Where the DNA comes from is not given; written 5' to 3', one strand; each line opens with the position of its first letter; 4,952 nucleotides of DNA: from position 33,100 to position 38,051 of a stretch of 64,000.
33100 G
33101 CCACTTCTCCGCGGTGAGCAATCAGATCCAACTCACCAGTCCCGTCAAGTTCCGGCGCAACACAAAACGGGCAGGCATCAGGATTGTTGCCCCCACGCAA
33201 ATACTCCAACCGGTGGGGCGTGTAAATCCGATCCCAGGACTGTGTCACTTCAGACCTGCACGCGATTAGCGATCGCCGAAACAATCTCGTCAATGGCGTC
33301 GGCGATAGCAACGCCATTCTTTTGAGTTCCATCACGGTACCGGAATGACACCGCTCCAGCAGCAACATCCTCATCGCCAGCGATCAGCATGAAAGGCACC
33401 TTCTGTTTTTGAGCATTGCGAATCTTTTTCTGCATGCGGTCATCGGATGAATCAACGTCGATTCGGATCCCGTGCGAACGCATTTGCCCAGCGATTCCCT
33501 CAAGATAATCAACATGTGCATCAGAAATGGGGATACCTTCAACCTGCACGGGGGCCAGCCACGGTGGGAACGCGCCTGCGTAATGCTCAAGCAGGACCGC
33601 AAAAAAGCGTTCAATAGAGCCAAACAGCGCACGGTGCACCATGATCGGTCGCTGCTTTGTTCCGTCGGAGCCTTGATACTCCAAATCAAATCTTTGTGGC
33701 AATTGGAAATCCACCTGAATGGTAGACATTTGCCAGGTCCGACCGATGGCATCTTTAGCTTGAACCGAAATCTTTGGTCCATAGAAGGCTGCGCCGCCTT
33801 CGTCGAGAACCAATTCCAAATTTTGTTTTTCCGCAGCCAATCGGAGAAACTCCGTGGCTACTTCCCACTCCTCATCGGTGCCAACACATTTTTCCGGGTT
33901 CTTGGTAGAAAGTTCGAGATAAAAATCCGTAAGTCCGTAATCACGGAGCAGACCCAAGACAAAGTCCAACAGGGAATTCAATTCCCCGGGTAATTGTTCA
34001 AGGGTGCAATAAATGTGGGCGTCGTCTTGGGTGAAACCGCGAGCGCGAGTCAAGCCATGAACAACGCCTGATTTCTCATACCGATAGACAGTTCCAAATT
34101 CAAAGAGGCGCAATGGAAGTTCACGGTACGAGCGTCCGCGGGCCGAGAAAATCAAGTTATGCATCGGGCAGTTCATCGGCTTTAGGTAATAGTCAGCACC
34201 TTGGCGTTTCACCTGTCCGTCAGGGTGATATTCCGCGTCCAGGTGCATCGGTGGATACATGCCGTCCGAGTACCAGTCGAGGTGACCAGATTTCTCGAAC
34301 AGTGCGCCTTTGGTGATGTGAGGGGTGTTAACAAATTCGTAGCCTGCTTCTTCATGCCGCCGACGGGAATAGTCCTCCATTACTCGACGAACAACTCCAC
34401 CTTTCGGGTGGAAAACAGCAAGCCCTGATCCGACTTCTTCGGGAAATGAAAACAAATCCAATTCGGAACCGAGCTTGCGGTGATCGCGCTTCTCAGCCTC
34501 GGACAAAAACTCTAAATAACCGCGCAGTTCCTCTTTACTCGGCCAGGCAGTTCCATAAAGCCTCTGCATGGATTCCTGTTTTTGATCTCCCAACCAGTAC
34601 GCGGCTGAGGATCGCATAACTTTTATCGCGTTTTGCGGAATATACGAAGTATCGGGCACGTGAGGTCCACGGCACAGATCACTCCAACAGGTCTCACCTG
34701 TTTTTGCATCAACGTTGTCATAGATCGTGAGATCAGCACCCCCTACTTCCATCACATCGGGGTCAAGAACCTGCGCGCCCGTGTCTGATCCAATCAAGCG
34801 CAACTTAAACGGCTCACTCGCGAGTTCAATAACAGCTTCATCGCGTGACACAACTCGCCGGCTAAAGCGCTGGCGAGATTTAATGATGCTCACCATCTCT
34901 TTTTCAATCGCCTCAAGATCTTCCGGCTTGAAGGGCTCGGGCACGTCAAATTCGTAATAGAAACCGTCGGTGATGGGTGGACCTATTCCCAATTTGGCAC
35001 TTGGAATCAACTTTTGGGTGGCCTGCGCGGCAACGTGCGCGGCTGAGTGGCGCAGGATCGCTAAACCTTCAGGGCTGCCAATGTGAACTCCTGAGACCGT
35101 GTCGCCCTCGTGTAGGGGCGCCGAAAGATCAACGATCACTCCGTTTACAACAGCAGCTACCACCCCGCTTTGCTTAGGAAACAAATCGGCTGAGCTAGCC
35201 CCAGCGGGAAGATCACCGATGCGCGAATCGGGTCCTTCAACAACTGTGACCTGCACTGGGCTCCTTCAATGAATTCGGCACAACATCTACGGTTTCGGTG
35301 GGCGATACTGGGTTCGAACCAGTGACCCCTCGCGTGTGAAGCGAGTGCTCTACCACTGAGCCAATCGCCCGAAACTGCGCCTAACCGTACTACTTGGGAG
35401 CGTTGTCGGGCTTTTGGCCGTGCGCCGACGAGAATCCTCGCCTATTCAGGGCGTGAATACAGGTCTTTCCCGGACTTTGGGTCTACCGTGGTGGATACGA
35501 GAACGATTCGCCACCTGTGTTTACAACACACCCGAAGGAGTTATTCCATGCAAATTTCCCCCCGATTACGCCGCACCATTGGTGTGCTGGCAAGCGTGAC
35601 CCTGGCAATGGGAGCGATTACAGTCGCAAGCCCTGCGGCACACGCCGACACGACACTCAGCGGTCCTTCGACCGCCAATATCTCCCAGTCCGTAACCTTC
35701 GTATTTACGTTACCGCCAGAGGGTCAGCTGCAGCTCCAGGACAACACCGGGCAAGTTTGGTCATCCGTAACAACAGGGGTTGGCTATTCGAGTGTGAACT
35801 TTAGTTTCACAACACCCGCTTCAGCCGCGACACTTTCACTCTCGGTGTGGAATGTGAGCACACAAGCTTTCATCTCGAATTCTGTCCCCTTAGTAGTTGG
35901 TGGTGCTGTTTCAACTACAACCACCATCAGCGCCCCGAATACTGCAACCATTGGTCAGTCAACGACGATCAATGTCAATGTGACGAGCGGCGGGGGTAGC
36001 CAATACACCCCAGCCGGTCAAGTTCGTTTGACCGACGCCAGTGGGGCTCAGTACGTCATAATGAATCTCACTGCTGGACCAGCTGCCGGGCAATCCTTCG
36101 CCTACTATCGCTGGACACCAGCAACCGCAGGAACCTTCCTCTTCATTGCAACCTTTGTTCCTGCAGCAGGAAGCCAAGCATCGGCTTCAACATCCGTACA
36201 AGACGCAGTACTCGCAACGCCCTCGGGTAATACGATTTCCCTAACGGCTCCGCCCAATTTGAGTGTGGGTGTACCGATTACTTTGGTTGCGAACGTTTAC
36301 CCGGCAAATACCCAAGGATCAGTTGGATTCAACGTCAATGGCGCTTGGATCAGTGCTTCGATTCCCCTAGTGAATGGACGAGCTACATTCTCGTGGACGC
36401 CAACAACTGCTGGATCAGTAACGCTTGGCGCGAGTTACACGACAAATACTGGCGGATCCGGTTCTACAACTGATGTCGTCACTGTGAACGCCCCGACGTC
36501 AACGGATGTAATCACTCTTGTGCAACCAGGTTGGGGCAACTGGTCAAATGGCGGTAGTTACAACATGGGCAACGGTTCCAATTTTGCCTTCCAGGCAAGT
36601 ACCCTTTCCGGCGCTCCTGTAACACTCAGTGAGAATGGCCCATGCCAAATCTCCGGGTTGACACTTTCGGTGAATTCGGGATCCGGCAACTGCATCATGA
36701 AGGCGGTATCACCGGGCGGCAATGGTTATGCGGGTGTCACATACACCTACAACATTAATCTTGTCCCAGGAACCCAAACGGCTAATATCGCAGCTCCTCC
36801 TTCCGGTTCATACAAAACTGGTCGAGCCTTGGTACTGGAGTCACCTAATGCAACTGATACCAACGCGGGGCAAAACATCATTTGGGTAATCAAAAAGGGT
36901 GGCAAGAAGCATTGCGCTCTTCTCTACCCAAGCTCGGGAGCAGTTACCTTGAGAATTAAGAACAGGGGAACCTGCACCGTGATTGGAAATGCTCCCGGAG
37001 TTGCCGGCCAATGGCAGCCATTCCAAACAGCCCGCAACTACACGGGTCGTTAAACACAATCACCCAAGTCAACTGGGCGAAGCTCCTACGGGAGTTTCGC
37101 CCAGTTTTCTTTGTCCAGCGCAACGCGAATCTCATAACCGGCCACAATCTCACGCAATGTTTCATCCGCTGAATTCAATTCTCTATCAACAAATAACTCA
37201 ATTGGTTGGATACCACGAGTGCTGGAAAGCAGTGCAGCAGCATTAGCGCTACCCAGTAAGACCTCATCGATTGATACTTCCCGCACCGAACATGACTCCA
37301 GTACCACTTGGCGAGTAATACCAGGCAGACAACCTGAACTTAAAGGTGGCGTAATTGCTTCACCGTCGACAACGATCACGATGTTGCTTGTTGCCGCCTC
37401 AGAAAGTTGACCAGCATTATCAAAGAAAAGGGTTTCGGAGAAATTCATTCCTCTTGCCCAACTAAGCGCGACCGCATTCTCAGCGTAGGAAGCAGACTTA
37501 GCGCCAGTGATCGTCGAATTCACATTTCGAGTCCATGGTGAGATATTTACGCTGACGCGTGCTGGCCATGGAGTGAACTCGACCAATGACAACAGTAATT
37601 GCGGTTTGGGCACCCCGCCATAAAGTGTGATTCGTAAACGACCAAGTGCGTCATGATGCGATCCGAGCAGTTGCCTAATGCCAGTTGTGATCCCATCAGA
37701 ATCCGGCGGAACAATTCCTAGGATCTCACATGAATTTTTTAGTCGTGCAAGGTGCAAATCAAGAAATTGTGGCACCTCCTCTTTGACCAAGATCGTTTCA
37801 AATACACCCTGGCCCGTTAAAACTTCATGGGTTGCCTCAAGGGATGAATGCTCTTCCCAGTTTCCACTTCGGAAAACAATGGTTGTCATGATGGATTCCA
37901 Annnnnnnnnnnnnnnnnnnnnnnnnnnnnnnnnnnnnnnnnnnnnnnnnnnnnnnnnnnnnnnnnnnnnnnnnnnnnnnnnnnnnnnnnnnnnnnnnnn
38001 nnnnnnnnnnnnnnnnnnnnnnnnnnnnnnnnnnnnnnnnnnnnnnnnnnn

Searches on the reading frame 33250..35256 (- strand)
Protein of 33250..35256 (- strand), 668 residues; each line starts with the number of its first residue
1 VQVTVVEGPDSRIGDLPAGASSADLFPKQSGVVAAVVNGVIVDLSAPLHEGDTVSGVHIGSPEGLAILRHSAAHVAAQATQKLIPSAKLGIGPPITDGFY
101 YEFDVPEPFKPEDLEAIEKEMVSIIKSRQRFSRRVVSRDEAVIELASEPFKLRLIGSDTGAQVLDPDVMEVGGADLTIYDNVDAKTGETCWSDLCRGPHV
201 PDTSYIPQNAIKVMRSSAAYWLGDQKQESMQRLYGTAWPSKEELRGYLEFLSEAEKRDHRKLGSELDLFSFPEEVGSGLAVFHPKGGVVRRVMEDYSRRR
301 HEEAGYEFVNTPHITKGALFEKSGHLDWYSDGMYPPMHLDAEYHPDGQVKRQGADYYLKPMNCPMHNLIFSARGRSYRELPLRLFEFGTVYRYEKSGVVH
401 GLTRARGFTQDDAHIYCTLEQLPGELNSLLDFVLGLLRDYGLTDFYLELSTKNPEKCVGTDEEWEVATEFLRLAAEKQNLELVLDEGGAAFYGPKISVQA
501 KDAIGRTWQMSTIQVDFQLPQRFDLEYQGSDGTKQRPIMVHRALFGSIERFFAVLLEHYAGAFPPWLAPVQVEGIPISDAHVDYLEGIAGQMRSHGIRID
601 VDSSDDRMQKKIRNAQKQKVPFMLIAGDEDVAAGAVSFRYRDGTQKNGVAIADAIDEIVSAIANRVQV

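Call 82: search_protein_families(library=pfam, max_evalue=0.00001, proteins=[window:33250-35256:-])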
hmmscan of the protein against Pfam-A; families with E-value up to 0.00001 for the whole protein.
window:33250-35256:- (668 aa): 3 families
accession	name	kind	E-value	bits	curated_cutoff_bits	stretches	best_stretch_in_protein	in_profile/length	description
PF00587.30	tRNA-synt_2b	-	9e-43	146.8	29.3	1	351-559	6-179/179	tRNA synthetase class II core domain (G, H, P, S and T)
PF03129.25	HGTP_anticodon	-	6.9e-21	74.7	21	1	571-659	1-92/94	Anticodon binding domain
PF07973.19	tRNA_SAD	-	3.9e-08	33.6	24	1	190-234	9-44/44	Threonyl and Alanyl tRNA synthetase second additional domain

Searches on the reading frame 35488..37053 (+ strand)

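Call 63: search_protein_families(library=pfam, max_evalue=0.00001, proteins=[window:35488-37053:+])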
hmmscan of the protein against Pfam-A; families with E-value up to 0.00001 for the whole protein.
window:35488-37053:+ (521 aa): 1 family
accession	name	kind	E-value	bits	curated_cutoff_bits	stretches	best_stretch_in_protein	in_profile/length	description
PF16640.11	Big_3_5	-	1e-09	39.3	35.5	1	254-334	4-88/88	Bacterial Ig-like domain (group 3)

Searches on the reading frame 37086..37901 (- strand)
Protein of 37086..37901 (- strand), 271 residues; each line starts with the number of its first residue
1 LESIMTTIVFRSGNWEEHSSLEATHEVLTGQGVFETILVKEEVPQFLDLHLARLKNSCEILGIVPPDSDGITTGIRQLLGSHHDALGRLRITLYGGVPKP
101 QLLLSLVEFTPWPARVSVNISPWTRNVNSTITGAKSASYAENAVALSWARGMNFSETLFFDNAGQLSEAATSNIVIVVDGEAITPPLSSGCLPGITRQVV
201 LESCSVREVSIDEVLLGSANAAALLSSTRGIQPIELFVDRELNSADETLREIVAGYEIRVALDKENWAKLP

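Call 63: search_protein_families(library=pfam, max_evalue=0.00001, proteins=[window:37086-37901:-])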
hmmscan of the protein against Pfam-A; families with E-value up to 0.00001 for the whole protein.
window:37086-37901:- (271 aa): 1 family
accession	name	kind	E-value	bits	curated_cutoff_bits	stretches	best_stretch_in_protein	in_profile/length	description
PF01063.24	Aminotran_4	-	2.1e-48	165.5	28.5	1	32-235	1-221/223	Amino-transferase class IV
